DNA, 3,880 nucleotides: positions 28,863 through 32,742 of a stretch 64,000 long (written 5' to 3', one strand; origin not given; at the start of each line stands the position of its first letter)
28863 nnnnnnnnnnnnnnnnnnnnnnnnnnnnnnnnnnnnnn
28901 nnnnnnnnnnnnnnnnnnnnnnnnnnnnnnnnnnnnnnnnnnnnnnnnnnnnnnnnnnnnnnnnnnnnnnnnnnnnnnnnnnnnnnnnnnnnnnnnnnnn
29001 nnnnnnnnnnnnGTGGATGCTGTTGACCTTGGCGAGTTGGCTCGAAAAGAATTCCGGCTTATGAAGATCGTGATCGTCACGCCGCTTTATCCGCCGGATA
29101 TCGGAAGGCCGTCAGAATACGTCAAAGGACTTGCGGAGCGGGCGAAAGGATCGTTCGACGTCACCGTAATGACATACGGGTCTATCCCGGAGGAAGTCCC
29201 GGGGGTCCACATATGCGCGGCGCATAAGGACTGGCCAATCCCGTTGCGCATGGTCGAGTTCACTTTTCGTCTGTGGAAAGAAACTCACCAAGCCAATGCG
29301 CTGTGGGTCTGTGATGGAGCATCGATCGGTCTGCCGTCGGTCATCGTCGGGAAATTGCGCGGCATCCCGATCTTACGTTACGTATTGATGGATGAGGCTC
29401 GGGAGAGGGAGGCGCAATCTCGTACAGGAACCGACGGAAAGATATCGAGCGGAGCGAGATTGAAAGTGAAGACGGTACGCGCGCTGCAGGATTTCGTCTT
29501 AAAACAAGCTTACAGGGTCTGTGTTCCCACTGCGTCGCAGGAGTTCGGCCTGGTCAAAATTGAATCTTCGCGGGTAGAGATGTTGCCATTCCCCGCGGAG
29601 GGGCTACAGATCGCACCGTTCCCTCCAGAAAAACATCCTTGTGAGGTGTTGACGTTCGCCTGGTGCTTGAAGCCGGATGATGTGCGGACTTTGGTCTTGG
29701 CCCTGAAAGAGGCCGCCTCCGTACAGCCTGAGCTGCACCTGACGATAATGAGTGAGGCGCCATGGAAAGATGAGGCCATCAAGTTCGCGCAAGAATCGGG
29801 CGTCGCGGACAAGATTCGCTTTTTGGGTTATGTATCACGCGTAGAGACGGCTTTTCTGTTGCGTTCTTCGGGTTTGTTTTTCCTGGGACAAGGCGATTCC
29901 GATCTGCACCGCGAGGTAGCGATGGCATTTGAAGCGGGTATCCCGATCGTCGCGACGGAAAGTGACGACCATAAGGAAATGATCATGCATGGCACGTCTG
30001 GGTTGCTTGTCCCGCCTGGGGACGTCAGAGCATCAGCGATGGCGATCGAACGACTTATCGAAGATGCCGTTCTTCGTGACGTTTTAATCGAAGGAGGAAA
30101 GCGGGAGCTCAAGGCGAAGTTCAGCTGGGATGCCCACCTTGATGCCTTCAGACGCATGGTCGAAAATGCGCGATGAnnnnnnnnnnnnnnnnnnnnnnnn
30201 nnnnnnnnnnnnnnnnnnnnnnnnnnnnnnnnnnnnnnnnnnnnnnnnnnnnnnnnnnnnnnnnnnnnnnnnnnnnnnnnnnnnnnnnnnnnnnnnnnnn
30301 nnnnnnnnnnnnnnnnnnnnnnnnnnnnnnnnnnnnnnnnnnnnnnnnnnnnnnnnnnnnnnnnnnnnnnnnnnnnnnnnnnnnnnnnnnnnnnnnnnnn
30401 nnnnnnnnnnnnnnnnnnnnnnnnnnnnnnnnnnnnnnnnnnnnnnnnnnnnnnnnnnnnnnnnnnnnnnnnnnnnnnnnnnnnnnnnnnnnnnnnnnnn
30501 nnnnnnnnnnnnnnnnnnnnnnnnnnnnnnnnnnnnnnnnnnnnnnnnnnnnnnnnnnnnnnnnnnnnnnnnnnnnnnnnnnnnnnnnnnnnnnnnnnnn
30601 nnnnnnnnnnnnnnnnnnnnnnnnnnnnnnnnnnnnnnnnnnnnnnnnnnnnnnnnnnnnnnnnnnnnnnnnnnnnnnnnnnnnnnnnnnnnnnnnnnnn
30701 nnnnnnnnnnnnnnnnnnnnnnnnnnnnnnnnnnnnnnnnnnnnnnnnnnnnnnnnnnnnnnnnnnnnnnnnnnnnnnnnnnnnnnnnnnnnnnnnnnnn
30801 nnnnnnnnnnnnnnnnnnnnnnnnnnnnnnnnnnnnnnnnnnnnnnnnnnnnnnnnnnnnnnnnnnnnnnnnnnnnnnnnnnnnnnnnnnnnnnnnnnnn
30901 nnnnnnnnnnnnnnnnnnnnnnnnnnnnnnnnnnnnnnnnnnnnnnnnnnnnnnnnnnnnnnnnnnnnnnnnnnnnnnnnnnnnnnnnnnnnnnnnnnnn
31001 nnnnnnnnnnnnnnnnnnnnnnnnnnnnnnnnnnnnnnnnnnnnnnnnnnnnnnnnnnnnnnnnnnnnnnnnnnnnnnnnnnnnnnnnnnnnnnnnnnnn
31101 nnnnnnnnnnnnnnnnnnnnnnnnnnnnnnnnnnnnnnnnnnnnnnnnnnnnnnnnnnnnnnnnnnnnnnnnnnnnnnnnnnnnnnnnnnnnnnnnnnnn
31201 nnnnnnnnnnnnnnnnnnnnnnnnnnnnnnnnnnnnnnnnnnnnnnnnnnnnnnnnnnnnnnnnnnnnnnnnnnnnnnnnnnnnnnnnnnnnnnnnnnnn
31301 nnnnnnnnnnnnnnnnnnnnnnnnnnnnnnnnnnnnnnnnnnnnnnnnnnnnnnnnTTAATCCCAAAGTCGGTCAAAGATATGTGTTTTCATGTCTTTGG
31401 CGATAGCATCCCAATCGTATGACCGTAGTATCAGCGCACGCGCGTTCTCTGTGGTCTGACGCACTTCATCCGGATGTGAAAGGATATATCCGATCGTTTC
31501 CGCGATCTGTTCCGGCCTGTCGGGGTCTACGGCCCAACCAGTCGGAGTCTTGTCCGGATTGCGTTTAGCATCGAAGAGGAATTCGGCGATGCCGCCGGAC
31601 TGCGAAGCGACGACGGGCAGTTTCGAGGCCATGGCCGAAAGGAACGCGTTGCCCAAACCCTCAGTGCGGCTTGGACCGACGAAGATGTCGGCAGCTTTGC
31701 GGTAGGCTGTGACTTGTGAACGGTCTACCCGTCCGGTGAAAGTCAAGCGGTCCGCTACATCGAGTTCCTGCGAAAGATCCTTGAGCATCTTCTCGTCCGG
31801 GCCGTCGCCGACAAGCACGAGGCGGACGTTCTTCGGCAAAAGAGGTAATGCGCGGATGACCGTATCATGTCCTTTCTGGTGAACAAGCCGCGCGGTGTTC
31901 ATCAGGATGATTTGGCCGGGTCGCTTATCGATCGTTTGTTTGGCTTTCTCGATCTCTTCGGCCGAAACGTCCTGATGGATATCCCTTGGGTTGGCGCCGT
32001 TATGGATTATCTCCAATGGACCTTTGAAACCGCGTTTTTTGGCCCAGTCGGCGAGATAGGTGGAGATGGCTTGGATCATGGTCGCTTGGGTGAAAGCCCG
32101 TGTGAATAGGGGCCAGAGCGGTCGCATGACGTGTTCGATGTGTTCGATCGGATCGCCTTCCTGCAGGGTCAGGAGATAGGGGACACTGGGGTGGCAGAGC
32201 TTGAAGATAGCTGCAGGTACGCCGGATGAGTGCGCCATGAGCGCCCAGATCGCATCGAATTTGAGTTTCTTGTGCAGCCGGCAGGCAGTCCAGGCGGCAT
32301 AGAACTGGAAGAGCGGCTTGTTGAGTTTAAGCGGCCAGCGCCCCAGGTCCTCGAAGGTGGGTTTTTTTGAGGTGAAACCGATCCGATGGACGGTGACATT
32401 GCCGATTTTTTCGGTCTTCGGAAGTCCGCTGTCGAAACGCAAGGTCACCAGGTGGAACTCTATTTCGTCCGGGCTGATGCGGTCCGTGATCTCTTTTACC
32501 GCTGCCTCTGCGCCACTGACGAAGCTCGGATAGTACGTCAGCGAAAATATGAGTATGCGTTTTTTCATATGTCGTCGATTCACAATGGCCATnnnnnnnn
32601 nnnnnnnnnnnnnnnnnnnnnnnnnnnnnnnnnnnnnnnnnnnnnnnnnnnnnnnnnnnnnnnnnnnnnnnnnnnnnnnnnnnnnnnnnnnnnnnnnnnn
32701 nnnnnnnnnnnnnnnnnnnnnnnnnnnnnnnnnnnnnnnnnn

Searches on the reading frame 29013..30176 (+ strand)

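Call 47: search_protein_families(library=pfam, proteins=[window:29013-30176:+], max_evalue=0.00001)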
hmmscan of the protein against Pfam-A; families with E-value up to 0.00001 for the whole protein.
window:29013-30176:+ (387 aa): 2 families
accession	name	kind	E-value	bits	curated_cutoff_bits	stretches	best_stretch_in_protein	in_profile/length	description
PF00534.26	Glycos_transf_1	-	4.2e-16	59.4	26.4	1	227-364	33-171/172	Glycosyl transferases group 1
PF13692.12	Glyco_trans_1_4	-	1.1e-15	58.5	27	1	223-351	16-142/142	Glycosyl transferases group 1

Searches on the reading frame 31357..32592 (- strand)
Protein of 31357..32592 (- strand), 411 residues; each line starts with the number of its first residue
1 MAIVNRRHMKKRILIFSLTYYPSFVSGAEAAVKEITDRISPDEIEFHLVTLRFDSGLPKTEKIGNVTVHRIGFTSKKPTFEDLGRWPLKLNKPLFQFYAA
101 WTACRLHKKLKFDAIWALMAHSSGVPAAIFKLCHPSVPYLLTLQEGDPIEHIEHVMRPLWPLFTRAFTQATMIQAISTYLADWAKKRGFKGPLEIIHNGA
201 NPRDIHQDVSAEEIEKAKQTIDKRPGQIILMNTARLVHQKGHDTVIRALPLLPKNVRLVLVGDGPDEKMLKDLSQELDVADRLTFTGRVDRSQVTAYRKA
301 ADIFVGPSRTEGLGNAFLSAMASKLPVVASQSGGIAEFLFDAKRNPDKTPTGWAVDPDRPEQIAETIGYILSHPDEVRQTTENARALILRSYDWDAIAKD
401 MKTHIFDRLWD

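Call 78: search_protein_families(library=pfam, proteins=[window:31357-32592:-], max_evalue=0.00001)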
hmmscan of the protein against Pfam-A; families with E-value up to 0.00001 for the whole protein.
window:31357-32592:- (411 aa): 6 families
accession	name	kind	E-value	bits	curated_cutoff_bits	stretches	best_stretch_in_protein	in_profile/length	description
PF00534.26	Glycos_transf_1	-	1.9e-37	128.9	26.4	1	215-385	3-170/172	Glycosyl transferases group 1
PF13692.12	Glyco_trans_1_4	-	3.3e-30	105.6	27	1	230-372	4-141/142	Glycosyl transferases group 1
PF20706.3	GT4-conflict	-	2.2e-13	50.4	26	1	217-400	188-384/385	Family 4 Glycosyltransferase in conflict systems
PF13439.12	Glyco_transf_4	-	5.7e-10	39.9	28.5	1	25-202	1-168/170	Glycosyltransferase Family 4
PF13579.12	Glyco_trans_4_4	-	5.6e-07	30.5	29.7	1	27-199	2-158/158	Glycosyl transferase 4-like domain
PF13524.12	Glyco_trans_1_2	-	6.2e-07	29.9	25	1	255-401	14-142/144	Glycosyl transferase-like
